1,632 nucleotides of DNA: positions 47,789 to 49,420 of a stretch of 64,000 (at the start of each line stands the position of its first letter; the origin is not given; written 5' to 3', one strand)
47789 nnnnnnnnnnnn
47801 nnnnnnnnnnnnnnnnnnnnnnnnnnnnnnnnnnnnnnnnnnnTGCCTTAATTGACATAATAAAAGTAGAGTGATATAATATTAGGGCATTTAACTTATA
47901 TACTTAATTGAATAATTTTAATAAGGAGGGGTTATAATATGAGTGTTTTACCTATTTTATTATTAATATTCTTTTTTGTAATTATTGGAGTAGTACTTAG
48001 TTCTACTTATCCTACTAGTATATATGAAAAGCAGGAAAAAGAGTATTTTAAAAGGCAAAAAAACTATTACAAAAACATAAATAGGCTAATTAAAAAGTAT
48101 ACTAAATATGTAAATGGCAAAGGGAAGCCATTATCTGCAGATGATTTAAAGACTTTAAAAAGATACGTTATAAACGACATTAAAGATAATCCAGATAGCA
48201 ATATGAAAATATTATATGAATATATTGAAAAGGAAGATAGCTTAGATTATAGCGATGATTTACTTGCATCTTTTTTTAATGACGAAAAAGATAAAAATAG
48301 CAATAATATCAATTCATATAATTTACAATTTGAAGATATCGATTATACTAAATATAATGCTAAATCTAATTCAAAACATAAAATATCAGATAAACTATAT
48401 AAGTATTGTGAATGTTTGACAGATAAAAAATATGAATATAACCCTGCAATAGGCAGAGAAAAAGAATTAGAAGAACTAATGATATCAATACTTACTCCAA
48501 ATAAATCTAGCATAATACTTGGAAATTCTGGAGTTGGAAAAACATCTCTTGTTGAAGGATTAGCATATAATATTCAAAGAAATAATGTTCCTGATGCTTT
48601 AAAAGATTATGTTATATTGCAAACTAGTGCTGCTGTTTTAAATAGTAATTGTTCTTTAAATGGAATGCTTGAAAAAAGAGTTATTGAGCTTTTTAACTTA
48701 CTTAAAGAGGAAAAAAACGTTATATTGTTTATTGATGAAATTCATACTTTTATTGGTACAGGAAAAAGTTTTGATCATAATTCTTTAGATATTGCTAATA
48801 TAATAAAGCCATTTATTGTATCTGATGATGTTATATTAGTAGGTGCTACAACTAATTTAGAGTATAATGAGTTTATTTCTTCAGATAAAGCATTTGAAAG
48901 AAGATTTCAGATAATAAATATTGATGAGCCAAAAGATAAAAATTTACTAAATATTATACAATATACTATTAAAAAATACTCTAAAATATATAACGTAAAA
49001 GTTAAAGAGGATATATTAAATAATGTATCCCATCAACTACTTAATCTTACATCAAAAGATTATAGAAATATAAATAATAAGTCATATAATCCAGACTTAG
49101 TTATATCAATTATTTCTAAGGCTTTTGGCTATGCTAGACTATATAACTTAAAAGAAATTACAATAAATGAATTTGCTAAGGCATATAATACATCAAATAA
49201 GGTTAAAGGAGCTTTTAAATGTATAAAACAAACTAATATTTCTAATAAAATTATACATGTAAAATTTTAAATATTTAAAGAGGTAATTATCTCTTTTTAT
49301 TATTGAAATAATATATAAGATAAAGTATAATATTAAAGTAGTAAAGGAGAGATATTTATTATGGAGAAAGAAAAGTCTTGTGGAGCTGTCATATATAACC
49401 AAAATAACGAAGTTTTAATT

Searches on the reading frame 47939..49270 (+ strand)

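Call 50: search_protein_families(library=pfam, proteins=[window:47939-49270:+], max_evalue=0.01)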
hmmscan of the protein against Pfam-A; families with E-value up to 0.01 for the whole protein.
window:47939-49270:+ (443 aa): 9 families
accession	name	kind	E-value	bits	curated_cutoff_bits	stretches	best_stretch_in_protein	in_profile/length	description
PF00004.35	AAA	-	2.3e-11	44.7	21.2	1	193-309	3-111/131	ATPase family associated with various cellular activities (AAA)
PF13191.12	AAA_16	-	2.4e-06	28.6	32.6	1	171-224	3-63/167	AAA ATPase domain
PF05621.17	TniB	-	2.8e-05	24.1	22.4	1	189-329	36-185/189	Bacterial TniB protein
PF12775.13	AAA_7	-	0.00017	21.6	25.8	1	179-269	24-110/181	P-loop containing dynein motor region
PF20703.3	nSTAND1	-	0.00021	21.5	27.1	1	172-274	18-130/379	Novel STAND NTPase 1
PF20720.3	nSTAND3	-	0.0012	19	27.2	1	181-322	10-128/155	Novel STAND NTPase 3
PF05729.18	NACHT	-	0.0013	19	26.7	1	191-245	3-59/167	NACHT domain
PF03193.22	RsgA_GTPase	-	0.0013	19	30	1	175-212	95-130/174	RsgA GTPase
PF14164.11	YqzH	-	0.005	17.3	30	0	43-96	6-54/64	YqzH-like protein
